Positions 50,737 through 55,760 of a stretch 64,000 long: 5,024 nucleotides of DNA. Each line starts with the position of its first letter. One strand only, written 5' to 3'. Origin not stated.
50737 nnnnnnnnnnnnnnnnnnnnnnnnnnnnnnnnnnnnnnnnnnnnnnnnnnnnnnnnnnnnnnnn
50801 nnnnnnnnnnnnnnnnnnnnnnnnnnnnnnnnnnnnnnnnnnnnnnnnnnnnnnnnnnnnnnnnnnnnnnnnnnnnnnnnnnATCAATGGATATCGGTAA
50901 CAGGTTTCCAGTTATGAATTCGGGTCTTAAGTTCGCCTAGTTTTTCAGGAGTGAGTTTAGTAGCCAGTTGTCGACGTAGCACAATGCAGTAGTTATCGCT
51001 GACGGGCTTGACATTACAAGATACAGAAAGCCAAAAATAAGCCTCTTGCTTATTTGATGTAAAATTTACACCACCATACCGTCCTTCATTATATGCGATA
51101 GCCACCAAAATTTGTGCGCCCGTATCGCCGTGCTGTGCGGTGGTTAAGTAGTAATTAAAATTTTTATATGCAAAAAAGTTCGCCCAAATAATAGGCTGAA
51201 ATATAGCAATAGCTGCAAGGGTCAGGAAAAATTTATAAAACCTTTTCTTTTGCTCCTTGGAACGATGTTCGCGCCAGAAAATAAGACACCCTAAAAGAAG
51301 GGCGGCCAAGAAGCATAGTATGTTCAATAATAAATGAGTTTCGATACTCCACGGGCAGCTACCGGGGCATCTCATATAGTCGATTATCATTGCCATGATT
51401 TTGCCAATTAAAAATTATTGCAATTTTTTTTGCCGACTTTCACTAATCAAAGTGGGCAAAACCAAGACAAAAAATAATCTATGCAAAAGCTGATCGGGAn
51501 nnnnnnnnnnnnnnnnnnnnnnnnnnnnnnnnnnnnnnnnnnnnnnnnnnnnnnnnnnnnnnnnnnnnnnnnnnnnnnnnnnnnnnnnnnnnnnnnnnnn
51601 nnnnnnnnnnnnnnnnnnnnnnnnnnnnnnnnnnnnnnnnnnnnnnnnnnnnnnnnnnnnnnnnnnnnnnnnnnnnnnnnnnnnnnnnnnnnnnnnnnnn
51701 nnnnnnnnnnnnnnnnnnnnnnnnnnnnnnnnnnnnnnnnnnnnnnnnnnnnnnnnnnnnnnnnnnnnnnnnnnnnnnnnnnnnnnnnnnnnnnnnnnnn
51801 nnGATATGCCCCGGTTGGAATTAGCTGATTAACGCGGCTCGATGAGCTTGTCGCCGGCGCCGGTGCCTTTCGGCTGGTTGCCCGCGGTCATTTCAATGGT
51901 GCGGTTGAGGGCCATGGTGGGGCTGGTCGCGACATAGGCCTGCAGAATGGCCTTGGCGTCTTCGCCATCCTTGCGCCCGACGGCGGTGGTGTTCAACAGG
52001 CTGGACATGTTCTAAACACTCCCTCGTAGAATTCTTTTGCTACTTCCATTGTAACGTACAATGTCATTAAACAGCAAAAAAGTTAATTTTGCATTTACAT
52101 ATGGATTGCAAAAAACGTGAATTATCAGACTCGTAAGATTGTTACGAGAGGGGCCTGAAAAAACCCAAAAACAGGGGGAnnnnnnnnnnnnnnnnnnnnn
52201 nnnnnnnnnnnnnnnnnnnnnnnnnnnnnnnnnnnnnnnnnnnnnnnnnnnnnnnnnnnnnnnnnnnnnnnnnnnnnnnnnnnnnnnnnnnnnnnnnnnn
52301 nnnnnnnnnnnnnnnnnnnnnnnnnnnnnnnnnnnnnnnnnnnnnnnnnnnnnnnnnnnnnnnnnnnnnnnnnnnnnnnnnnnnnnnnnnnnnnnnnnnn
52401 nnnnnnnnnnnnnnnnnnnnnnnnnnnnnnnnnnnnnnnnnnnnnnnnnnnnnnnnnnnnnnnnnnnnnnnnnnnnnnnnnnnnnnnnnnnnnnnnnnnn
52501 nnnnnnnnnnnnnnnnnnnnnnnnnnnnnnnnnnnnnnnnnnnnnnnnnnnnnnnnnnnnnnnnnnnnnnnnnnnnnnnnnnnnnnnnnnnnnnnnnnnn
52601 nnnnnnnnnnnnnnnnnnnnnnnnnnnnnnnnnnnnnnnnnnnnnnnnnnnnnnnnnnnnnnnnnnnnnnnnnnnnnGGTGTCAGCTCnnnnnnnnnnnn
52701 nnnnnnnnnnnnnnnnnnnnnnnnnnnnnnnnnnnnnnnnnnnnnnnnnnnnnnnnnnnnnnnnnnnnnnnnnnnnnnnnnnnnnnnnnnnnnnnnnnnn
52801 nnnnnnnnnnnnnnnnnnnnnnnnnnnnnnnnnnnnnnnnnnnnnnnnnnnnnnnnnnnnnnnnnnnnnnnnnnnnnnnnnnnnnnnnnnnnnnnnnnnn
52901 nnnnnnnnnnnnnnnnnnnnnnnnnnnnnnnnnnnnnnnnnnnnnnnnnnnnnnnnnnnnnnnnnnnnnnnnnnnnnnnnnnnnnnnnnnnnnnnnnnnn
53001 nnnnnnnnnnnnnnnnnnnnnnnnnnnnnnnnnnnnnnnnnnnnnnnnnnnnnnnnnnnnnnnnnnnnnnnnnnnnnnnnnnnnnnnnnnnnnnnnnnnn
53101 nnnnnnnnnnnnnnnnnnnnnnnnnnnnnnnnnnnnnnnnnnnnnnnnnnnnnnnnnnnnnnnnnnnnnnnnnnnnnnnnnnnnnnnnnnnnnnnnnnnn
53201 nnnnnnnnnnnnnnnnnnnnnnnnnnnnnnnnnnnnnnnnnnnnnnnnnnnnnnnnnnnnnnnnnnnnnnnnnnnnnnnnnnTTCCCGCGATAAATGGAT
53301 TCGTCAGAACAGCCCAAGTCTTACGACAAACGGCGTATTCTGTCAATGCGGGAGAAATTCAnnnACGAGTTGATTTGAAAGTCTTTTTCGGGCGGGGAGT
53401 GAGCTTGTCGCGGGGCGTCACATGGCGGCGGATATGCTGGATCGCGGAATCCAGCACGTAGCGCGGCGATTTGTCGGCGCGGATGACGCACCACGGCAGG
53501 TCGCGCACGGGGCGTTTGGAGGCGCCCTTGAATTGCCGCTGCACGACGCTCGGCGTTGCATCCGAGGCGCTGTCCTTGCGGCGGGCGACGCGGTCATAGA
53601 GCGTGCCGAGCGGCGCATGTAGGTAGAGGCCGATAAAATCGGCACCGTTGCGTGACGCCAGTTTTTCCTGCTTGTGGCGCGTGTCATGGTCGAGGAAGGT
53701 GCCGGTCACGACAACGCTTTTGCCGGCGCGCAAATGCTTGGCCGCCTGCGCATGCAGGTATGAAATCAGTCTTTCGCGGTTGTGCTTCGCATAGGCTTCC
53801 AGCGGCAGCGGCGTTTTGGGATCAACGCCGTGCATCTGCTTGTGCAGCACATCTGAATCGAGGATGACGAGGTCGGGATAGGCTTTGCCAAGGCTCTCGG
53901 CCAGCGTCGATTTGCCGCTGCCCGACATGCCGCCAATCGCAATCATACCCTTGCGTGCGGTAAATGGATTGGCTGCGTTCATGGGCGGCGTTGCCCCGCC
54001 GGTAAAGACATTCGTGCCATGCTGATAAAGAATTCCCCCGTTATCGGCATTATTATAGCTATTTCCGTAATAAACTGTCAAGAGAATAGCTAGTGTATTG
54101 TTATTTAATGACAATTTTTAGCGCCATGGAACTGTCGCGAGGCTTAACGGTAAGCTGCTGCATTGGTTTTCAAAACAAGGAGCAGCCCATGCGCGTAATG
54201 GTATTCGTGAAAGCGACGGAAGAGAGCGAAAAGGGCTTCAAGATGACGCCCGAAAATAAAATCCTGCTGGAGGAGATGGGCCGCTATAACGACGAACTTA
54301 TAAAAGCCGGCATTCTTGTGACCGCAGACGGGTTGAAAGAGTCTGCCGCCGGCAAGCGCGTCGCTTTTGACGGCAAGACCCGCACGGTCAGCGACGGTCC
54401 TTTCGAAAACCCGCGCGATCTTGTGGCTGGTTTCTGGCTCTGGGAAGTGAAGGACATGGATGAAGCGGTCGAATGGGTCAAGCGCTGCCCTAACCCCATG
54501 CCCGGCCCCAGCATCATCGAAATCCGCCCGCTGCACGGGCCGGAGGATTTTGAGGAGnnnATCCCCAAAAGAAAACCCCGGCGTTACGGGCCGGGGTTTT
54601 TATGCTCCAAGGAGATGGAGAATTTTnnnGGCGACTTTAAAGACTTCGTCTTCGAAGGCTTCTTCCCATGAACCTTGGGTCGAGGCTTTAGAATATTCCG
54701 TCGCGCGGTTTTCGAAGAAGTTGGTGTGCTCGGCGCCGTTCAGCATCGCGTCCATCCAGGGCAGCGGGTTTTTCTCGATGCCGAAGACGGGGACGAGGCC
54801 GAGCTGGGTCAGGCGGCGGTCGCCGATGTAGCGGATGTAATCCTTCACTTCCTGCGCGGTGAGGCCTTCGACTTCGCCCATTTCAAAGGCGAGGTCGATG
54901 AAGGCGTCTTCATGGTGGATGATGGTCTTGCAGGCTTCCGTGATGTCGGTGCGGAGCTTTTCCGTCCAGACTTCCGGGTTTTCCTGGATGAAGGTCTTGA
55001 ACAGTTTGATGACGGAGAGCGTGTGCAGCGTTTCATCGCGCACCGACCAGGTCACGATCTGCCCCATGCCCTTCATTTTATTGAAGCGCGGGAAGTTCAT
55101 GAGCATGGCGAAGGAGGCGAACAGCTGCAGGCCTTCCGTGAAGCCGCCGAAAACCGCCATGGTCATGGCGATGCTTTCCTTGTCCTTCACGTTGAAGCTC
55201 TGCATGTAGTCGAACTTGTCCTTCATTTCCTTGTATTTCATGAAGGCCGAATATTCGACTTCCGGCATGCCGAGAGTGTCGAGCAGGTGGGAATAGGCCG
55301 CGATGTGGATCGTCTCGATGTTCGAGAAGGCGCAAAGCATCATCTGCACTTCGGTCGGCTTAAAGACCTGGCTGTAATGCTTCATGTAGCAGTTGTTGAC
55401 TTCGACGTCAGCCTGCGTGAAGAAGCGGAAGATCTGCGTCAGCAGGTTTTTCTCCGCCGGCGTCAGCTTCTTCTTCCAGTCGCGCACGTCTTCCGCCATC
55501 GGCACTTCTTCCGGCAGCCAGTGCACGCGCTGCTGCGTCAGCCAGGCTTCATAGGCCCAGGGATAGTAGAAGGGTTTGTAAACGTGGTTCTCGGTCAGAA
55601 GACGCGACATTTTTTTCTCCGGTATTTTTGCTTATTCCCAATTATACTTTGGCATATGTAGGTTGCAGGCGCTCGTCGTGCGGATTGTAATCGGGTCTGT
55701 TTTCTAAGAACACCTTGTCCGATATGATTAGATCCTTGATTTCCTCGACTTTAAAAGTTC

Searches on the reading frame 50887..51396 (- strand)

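Call 79: search_protein_families(library=pfam, proteins=[window:50887-51396:-], max_evalue=0.01)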
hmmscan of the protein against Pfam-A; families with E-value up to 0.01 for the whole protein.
window:50887-51396:- (170 aa): 2 families
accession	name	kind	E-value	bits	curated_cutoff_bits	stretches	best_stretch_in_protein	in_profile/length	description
PF14158.11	YndJ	-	0.0051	16.6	27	1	26-81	182-236/258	YndJ-like protein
PF16083.10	Phage_holin_3_3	-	0.0093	16.5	28.4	0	27-90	2-64/78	LydA holin phage, holin superfamily III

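Call 80: search_protein_families(library=padloc, proteins=[window:50887-51396:-], max_evalue=0.001)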
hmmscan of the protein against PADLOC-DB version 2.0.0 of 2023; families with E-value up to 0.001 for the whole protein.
window:50887-51396:- (170 aa): 0 families

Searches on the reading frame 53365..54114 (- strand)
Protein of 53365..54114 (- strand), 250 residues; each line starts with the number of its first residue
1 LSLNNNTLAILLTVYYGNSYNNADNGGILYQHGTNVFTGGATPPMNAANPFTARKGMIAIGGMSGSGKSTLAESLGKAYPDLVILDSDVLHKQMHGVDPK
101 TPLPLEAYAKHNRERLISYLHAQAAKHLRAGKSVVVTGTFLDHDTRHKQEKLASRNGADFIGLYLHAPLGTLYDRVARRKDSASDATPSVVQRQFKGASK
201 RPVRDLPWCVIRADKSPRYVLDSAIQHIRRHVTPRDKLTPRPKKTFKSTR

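Call 79: search_protein_families(library=pfam, proteins=[window:53365-54114:-], max_evalue=0.01)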
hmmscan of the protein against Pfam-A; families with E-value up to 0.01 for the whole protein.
window:53365-54114:- (250 aa): 11 families
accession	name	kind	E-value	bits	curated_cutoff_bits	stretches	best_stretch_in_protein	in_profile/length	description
PF13671.12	AAA_33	-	2.9e-24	86.4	27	1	57-195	1-137/143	AAA domain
PF13238.12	AAA_18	-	3.6e-11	44.1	29.4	1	58-186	1-118/128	AAA domain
PF06414.18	Zeta_toxin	-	3.6e-07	30.3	22.3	1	53-159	14-123/199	Zeta toxin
PF13207.12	AAA_17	-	0.00013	22.8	27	1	62-185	2-128/136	AAA domain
PF01202.28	SKI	-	0.0007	20.2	22.1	1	65-226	2-156/159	Shikimate kinase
PF13191.12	AAA_16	-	0.002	19.1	32.6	1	52-126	21-88/167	AAA ATPase domain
PF07931.18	CPT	-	0.0027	18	22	1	57-162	3-113/172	Chloramphenicol phosphotransferase-like protein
PF01583.26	APS_kinase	-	0.004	17.6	21.1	1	57-172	4-114/152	Adenylylsulphate kinase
PF13555.12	AAA_29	-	0.0075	16.4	27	0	54-71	21-38/61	P-loop containing region of AAA domain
PF20720.3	nSTAND3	-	0.0091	16.2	27.2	0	44-79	6-41/155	Novel STAND NTPase 3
PF13401.12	AAA_22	-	0.0096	16.7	27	0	54-82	4-35/130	AAA domain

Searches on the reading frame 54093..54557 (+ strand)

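Call 79: search_protein_families(library=pfam, proteins=[window:54093-54557:+], max_evalue=0.01)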
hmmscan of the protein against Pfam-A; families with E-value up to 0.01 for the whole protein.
window:54093-54557:+ (155 aa): 1 family
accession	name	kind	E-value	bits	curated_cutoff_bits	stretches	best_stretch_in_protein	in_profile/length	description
PF03795.20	YCII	-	1e-13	52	24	1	33-143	1-90/95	YCII-related domain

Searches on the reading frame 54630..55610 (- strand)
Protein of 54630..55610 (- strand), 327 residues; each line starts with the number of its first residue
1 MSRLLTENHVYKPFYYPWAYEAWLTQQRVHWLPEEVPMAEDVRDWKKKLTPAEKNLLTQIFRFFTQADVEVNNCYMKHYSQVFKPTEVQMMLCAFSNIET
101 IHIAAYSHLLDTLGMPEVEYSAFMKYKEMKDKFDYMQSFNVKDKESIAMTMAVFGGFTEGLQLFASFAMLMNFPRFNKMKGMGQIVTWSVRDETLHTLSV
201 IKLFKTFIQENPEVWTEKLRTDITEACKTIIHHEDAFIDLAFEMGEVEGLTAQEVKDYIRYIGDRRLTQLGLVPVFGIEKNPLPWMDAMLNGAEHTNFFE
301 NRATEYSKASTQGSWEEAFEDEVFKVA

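Call 3: search_protein_families(library=pfam, proteins=[window:54630-55610:-], max_evalue=1)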
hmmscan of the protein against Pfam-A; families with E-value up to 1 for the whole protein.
window:54630-55610:- (327 aa): 1 family
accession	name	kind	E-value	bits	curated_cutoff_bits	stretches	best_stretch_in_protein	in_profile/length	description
PF00268.27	Ribonuc_red_sm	-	3.1e-74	250.3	33.6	1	10-282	3-281/281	Ribonucleotide reductase, small chain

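Call 81: search_protein_families(library=ncbifam, proteins=[window:54630-55610:-], max_evalue=0.001)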
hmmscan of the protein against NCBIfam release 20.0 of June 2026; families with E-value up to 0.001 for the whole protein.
window:54630-55610:- (327 aa): 14 families
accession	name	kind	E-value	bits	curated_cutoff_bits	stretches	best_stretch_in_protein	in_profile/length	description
NF007186.0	PRK09614.1-5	equivalog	1e-170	567.1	237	1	3-321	6-324/328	ribonucleotide-diphosphate reductase subunit beta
NF009398.0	PRK12759.1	equivalog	6.4e-103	344.9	649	1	3-320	92-409/410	bifunctional gluaredoxin/ribonucleoside-diphosphate reductase subunit beta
NF005550.0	PRK07209.1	equivalog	2.9e-53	181.2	309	1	12-311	66-379/383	ribonucleotide-diphosphate reductase subunit beta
NF007184.0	PRK09614.1-3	equivalog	3.2e-46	158.3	310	1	14-311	38-341/346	ribonucleotide-diphosphate reductase subunit beta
TIGR04171.1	RNR_1b_NrdF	exception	2.5e-26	92.6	355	1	22-316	17-311/316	class 1b ribonucleoside-diphosphate reductase subunit beta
NF007183.0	PRK09614.1-2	subfamily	6.1e-21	74.7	320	1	22-312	22-315/327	ribonucleotide-diphosphate reductase subunit beta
NF006576.0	PRK09101.1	equivalog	3.6e-20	72.1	346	1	157-291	203-341/376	class Ia ribonucleoside-diphosphate reductase subunit beta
NF007182.0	PRK09614.1-1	subfamily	7.2e-17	61.5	471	1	21-306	26-309/324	ribonucleotide-diphosphate reductase subunit beta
NF007185.0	PRK09614.1-4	equivalog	1e-16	61.1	525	1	24-306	25-302/320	ribonucleotide-diphosphate reductase subunit beta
NF010572.0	PRK13965.1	subfamily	4.7e-14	52.1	486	1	21-304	39-320/337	class 1b ribonucleoside-diphosphate reductase subunit beta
NF010573.0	PRK13966.1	equivalog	2.7e-12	46.3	661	1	21-304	26-307/324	ribonucleotide-diphosphate reductase subunit beta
NF010574.0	PRK13967.1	equivalog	3.6e-10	39.5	687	1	24-309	27-310/322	ribonucleotide-diphosphate reductase subunit beta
NF006200.0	PRK08326.1-3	equivalog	1.9e-08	33.9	194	1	20-216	32-236/321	R2-like ligand-binding oxidase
NF006198.0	PRK08326.1-1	subfamily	0.00034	20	274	1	27-213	35-230/308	R2-like ligand-binding oxidase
